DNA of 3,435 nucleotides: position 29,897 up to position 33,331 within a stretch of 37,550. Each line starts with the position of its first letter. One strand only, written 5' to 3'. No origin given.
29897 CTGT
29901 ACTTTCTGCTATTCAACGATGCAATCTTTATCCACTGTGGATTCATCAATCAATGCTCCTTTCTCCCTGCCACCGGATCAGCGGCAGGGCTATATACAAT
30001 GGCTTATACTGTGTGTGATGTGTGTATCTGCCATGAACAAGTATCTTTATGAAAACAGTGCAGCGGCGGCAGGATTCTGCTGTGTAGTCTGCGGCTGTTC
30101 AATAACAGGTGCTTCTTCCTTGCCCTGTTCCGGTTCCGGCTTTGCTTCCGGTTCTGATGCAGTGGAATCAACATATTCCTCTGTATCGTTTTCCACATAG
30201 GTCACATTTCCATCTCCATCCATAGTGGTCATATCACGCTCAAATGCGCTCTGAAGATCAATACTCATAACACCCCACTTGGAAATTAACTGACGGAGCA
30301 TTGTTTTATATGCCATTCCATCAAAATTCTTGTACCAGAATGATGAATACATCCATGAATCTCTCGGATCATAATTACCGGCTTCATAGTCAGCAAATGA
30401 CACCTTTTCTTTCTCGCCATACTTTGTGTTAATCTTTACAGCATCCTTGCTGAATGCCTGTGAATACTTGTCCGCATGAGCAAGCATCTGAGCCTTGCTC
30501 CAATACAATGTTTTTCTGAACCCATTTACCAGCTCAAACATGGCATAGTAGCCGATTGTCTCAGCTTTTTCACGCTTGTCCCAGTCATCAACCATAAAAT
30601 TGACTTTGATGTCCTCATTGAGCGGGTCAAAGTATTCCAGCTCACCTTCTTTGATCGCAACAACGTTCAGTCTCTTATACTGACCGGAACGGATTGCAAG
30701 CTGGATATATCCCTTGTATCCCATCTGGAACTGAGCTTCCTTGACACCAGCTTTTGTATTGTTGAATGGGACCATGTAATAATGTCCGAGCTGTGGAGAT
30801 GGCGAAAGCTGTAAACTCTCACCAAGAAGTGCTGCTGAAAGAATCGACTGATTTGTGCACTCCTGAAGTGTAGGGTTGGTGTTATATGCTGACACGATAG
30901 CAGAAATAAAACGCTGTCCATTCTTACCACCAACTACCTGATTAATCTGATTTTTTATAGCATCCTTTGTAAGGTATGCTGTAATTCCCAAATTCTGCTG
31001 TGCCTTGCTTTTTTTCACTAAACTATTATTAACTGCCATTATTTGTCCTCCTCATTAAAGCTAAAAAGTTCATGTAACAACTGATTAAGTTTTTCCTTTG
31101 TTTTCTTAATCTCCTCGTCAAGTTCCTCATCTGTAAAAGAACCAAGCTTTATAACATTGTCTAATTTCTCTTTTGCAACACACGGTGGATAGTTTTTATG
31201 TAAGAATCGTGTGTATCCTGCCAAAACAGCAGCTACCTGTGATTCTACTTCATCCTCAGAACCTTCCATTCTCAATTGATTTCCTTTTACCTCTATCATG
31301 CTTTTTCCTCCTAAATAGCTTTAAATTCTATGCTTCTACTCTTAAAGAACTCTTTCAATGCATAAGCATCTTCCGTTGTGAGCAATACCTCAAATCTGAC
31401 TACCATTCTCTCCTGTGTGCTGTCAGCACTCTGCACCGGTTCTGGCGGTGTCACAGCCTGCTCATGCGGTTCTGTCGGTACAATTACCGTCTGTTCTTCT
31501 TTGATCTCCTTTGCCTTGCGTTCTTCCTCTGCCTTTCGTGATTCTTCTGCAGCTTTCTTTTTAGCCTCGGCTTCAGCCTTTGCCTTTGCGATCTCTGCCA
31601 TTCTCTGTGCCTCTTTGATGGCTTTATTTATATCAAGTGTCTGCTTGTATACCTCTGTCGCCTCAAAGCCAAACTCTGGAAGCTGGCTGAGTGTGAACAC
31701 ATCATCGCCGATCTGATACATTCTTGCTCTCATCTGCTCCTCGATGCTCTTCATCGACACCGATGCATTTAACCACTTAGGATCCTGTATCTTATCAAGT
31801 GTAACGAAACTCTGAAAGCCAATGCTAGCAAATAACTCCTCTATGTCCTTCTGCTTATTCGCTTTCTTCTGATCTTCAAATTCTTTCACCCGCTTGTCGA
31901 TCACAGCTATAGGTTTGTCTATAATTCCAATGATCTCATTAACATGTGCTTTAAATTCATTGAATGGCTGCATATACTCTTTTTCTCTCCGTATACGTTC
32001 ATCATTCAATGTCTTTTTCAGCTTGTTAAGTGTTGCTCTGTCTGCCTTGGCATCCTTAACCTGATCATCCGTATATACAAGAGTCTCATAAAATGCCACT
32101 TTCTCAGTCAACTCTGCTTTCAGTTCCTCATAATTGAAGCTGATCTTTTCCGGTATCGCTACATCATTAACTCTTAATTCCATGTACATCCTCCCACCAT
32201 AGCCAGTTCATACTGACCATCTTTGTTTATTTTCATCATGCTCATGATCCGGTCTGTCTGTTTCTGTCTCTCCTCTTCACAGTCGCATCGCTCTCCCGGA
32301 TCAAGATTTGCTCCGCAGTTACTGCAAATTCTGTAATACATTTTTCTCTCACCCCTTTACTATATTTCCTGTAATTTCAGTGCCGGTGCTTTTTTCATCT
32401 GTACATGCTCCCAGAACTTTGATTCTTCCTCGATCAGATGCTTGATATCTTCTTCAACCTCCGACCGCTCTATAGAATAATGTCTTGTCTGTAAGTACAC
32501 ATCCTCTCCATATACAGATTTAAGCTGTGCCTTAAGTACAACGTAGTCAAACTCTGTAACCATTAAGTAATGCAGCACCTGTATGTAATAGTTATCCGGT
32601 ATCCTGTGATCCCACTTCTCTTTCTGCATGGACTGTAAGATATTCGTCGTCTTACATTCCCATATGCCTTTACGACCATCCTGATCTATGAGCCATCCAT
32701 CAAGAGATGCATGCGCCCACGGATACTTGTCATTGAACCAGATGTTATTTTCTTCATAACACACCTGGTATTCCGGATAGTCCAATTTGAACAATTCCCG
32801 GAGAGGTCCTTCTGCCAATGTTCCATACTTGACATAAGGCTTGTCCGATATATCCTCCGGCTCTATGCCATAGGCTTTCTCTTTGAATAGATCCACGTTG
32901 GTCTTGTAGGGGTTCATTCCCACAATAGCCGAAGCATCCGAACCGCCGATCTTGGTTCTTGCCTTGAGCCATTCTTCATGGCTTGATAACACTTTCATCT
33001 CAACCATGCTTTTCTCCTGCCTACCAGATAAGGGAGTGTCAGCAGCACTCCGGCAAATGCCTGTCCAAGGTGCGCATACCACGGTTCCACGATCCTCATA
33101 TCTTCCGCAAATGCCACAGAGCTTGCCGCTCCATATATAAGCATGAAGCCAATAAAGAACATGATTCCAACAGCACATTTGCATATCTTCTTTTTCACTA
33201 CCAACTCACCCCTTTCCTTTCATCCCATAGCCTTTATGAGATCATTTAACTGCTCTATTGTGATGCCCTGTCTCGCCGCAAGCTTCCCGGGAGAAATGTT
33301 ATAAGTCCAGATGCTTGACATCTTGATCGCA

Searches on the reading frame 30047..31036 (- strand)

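Call 48: search_protein_families(library=phrogs, proteins=[window:30047-31036:-], max_evalue=0.00001)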
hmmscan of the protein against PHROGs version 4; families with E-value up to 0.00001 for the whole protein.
window:30047-31036:- (329 aa): 3 families
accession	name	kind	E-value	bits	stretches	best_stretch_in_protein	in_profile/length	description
phrog_148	-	DNA, RNA and nucleotide metabolism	9.3e-72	243.7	1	9-313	20-283/387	RecT-like ssDNA annealing protein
phrog_19737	-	unknown function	3.3e-21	76.6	1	19-120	13-107/108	-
phrog_34786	-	unknown function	1.4e-11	45.5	1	14-106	25-116/116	-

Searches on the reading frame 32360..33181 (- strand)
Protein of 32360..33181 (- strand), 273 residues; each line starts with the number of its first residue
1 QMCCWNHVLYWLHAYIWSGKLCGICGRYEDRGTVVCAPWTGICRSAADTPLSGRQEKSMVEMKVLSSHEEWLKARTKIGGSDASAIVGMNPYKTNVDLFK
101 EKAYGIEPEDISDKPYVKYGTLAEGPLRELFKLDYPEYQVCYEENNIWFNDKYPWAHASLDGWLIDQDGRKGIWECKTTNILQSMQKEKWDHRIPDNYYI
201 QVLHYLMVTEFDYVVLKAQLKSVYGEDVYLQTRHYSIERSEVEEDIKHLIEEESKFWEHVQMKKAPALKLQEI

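Call 48: search_protein_families(library=phrogs, proteins=[window:32360-33181:-], max_evalue=0.00001)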
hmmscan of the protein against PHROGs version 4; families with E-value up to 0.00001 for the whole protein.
window:32360-33181:- (273 aa): 2 families
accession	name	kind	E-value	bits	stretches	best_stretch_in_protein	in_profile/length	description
phrog_434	-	DNA, RNA and nucleotide metabolism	8.7e-55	187.4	1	55-269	44-246/372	RecE-like recombination exonuclease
phrog_7655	-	DNA, RNA and nucleotide metabolism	2.8e-08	34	1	67-216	9-149/551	RecE-like recombination exonuclease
